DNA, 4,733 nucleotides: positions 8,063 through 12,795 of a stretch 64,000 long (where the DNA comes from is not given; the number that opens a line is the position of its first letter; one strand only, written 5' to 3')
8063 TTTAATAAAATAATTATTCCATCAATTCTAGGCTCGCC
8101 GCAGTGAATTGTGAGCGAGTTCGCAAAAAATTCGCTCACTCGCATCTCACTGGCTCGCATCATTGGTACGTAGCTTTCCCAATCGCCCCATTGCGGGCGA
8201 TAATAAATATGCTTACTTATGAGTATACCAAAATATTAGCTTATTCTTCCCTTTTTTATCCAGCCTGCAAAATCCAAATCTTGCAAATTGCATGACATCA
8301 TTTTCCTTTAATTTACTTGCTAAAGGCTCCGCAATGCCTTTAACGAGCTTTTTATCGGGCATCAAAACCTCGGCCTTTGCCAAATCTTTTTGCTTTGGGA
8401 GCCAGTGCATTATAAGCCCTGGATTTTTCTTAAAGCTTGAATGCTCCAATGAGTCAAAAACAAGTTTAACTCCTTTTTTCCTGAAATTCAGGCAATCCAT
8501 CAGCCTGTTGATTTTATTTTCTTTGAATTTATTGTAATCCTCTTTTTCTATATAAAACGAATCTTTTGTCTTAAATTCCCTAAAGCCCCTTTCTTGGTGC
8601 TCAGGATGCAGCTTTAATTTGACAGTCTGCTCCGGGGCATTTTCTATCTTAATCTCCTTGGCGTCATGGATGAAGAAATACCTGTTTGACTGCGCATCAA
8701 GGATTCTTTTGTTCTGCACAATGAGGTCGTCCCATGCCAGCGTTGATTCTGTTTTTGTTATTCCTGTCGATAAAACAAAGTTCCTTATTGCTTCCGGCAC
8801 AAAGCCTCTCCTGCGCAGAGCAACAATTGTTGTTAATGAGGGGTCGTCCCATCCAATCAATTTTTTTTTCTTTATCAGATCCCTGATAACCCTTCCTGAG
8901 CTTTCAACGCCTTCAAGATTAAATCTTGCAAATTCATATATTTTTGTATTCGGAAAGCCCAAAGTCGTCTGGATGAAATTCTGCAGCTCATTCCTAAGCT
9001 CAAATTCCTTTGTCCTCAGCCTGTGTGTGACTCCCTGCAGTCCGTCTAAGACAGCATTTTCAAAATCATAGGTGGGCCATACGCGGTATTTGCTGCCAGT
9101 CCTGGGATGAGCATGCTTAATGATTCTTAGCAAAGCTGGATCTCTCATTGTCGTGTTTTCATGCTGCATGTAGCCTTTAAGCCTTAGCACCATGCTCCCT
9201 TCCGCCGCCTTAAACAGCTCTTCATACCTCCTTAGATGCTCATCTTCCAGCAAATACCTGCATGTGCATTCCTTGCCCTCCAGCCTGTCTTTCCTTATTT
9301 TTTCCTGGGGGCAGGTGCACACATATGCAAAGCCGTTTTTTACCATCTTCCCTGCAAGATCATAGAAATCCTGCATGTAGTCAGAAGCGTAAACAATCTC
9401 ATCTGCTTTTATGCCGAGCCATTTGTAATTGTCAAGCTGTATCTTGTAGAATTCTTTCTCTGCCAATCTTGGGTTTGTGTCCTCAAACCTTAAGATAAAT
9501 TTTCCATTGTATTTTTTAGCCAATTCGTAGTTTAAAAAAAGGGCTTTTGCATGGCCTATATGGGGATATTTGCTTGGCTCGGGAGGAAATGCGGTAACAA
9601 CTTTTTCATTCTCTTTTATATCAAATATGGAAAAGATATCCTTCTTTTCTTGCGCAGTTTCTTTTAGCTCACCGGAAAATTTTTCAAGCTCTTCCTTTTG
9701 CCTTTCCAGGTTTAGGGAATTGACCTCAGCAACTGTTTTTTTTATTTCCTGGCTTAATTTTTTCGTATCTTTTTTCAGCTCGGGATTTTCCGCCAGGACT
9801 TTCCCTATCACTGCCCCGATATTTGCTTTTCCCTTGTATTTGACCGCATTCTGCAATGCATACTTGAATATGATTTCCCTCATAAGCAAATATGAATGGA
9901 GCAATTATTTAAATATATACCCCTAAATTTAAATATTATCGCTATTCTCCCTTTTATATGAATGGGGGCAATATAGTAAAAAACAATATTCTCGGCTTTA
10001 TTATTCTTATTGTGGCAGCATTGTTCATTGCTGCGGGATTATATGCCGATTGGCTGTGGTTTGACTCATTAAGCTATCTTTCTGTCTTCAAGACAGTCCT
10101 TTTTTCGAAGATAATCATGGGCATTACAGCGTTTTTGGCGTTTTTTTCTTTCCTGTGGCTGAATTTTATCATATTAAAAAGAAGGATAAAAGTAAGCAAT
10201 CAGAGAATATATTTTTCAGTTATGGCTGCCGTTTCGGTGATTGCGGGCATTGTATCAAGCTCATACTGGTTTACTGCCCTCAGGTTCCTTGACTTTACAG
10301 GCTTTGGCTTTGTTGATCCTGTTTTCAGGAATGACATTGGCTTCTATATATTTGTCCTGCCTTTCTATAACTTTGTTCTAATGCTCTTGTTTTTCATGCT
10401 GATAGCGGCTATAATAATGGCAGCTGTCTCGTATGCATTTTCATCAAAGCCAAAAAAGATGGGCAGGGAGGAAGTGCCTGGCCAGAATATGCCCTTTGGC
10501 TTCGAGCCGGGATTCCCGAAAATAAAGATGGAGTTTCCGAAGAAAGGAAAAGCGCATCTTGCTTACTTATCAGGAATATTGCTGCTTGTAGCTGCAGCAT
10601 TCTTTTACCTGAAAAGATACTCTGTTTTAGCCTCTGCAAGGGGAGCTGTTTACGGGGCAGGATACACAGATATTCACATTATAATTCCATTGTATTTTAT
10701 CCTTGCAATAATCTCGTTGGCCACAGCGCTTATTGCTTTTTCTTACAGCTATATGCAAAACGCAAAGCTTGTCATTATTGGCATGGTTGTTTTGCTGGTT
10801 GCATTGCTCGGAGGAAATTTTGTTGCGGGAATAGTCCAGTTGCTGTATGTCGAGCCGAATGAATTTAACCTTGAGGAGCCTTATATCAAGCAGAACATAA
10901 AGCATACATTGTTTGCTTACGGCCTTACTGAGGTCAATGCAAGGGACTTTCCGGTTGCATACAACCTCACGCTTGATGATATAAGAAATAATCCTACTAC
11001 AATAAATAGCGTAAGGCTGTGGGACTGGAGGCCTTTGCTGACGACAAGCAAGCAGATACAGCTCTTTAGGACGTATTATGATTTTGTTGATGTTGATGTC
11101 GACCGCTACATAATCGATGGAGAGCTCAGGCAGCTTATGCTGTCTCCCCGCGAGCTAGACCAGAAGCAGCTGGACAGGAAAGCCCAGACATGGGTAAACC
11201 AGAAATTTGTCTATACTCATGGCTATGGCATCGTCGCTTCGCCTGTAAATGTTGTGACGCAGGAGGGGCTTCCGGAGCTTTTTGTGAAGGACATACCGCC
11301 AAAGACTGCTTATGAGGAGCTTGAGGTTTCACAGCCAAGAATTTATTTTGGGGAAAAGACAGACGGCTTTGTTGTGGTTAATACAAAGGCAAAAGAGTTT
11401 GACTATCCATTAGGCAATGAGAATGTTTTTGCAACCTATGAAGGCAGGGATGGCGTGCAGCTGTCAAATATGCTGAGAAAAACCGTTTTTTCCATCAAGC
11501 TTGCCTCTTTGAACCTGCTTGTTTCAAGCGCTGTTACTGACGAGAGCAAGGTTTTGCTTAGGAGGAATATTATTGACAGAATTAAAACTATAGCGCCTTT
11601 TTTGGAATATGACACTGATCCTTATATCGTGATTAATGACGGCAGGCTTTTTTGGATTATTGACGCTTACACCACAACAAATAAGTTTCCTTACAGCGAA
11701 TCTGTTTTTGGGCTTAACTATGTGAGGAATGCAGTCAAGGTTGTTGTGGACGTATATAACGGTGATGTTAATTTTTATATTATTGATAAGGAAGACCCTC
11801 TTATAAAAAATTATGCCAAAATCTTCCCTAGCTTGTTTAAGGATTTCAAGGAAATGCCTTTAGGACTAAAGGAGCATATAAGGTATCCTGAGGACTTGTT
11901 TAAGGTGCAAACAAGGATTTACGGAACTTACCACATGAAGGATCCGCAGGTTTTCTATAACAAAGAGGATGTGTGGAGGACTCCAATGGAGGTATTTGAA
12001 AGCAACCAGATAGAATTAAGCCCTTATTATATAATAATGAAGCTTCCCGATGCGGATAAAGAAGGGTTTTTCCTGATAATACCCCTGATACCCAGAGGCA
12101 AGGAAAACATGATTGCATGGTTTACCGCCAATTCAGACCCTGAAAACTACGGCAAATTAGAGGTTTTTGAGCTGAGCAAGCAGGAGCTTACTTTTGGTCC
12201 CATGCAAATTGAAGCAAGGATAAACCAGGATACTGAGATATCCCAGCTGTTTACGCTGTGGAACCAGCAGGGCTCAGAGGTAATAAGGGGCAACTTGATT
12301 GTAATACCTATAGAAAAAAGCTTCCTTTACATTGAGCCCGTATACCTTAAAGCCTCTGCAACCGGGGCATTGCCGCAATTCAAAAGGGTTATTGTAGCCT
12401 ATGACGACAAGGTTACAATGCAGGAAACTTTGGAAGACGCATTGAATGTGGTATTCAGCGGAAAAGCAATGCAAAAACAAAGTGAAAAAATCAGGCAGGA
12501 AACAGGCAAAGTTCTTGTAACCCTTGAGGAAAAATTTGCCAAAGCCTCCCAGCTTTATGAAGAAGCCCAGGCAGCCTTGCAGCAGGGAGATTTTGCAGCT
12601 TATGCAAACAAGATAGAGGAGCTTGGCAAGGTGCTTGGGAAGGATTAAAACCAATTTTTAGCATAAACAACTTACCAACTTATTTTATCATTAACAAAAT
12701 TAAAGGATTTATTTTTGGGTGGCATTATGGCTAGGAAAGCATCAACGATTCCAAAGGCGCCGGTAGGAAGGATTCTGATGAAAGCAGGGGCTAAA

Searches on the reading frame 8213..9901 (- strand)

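Call 73: search_protein_families(library=pfam, proteins=[window:8213-9901:-], max_evalue=0.00001)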
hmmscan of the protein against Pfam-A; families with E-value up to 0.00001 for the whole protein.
window:8213-9901:- (562 aa): 3 families
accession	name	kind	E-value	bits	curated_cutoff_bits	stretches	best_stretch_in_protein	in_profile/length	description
PF00749.27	tRNA-synt_1c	-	2.1e-75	254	23.4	1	100-399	1-310/314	tRNA synthetases class I (E and Q), catalytic domain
PF03950.23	tRNA-synt_1c_C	-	1.5e-16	60.8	23.9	1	405-478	1-76/91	tRNA synthetases class I (E and Q), anti-codon binding domain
PF20974.2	tRNA-synt_1c_C2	-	1.7e-08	35.5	23.9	1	498-548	2-69/69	tRNA synthetases class I (E and Q), anti-codon binding domain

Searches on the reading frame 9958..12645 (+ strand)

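Call 73: search_protein_families(library=pfam, proteins=[window:9958-12645:+], max_evalue=0.00001)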
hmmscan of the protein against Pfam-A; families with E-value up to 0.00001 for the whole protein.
window:9958-12645:+ (896 aa): 1 family
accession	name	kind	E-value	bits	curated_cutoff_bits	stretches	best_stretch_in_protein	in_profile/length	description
PF03699.18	UPF0182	-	9e-277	920.7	27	1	11-768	4-770/770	Uncharacterised protein family (UPF0182)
